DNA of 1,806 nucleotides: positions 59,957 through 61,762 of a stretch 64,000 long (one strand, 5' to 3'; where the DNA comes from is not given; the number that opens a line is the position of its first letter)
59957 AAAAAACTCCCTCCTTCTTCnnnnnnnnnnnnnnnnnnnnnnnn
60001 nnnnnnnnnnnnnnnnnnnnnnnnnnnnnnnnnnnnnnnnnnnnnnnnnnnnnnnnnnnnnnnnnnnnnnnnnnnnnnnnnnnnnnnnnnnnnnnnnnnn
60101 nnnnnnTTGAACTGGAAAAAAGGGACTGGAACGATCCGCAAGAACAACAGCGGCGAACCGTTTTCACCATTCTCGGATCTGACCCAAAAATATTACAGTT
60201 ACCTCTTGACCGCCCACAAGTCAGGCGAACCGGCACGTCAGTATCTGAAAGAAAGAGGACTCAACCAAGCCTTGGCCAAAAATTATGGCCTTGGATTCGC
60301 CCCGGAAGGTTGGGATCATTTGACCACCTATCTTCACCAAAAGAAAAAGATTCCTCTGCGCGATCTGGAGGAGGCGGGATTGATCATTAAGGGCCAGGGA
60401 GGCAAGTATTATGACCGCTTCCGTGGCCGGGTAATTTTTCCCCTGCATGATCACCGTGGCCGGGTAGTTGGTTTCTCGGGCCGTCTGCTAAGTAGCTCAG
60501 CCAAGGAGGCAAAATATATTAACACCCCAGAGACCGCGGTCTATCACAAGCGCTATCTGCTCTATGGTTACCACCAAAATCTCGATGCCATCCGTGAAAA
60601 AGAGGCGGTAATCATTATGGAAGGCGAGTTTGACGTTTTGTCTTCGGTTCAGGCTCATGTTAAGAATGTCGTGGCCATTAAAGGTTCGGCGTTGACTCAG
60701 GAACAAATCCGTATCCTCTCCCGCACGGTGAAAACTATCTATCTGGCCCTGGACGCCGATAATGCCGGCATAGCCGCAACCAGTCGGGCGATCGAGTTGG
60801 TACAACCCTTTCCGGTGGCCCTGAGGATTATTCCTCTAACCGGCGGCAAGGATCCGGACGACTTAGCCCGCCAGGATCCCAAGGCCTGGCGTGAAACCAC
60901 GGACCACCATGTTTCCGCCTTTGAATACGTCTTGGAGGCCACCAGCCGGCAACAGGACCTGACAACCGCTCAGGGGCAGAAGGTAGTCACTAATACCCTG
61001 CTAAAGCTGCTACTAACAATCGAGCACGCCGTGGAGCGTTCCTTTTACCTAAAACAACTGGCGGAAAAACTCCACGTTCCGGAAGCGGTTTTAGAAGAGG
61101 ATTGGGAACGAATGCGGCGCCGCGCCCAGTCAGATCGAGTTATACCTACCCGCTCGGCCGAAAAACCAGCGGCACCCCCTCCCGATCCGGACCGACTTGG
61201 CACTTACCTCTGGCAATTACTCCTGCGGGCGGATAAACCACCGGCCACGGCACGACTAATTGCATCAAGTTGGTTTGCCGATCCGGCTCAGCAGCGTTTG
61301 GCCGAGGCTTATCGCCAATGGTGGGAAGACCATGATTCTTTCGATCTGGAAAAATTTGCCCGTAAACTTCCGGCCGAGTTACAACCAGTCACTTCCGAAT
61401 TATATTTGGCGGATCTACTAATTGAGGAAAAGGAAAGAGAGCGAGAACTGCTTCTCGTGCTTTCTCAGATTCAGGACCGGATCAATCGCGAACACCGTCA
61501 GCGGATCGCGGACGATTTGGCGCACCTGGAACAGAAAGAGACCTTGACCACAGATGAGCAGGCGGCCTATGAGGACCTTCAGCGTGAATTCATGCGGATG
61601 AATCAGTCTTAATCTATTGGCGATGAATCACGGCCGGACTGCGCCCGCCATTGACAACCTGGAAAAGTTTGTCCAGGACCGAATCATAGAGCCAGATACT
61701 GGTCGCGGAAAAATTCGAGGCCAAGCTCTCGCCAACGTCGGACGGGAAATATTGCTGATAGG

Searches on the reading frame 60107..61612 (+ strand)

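Call 39: search_protein_families(library=pfam, proteins=[window:60107-61612:+], max_evalue=0.01)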
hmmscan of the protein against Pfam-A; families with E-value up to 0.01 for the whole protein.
window:60107-61612:+ (501 aa): 6 families
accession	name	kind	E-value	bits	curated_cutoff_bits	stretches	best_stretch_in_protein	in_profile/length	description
PF08275.17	DNAG_N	-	4.1e-41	140.5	26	1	30-157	2-126/128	DNA primase catalytic core, N-terminal domain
PF13155.12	Toprim_2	-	3.7e-21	75.7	22.1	1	169-253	1-87/88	Toprim-like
PF13662.12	Toprim_4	-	7.3e-15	55.4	25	1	167-237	2-79/85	Toprim domain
PF01751.28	Toprim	-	4.9e-12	46.3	23.1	1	168-234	2-86/96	Toprim domain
PF10410.14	DnaB_bind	-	3.3e-11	43.7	20.6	1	272-326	1-55/56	DnaB-helicase binding domain of primase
PF13362.12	Toprim_3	-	2.9e-08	34.5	27.2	1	168-257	2-92/95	Toprim domain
